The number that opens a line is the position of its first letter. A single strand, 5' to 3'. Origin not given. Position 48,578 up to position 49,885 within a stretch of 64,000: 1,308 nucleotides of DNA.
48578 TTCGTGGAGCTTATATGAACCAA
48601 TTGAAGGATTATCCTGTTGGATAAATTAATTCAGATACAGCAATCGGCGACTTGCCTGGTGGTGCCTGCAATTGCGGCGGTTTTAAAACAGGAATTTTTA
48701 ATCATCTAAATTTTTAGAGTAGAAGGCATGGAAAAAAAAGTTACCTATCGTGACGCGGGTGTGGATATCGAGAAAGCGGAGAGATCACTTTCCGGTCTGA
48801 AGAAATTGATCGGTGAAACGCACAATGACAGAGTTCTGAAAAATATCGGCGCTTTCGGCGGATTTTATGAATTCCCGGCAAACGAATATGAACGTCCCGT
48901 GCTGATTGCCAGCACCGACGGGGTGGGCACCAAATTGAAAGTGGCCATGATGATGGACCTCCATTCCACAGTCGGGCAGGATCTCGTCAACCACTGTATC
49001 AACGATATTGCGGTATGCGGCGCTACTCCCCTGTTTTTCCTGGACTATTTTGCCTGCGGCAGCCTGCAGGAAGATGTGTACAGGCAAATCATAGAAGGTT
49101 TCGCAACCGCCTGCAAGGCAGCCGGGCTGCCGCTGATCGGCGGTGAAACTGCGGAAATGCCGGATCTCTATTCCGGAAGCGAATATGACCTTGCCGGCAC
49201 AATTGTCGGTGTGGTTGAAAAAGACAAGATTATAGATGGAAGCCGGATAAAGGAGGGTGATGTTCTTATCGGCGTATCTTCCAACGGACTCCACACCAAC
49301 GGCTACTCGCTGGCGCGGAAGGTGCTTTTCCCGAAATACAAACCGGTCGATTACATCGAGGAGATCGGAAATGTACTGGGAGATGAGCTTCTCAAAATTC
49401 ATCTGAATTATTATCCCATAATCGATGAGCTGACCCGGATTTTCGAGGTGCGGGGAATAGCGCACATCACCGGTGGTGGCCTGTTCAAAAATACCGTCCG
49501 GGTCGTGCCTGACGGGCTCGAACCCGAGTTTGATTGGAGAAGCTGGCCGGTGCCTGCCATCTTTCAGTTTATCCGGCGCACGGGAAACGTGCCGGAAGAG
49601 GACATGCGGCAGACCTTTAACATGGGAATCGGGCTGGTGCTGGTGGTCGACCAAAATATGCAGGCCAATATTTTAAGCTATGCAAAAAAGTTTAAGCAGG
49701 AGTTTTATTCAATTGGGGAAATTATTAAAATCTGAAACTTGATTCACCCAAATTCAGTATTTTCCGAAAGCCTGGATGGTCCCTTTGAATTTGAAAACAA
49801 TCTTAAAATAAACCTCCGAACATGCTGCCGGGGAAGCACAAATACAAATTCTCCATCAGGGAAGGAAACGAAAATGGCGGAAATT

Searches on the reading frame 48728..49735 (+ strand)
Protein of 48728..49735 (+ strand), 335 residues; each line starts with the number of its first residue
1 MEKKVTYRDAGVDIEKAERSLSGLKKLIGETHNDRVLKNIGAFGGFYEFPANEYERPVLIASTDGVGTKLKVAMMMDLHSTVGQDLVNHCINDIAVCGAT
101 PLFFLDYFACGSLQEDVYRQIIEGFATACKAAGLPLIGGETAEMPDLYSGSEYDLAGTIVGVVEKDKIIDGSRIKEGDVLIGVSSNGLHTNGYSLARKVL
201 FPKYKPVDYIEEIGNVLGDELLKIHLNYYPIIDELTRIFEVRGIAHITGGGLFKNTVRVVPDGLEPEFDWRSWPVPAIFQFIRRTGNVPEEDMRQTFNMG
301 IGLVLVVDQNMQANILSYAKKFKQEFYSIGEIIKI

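Call 68: search_protein_families(library=pfam, proteins=[window:48728-49735:+], max_evalue=0.00001)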
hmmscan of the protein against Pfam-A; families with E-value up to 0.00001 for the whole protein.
window:48728-49735:+ (335 aa): 2 families
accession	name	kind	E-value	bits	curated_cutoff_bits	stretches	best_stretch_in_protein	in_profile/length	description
PF00586.29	AIRS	-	4.5e-25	88.7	24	1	59-163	15-112/112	AIR synthase related protein, N-terminal domain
PF02769.27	AIRS_C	-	1.1e-21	78.1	23.1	1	175-333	1-146/156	AIR synthase related protein, C-terminal domain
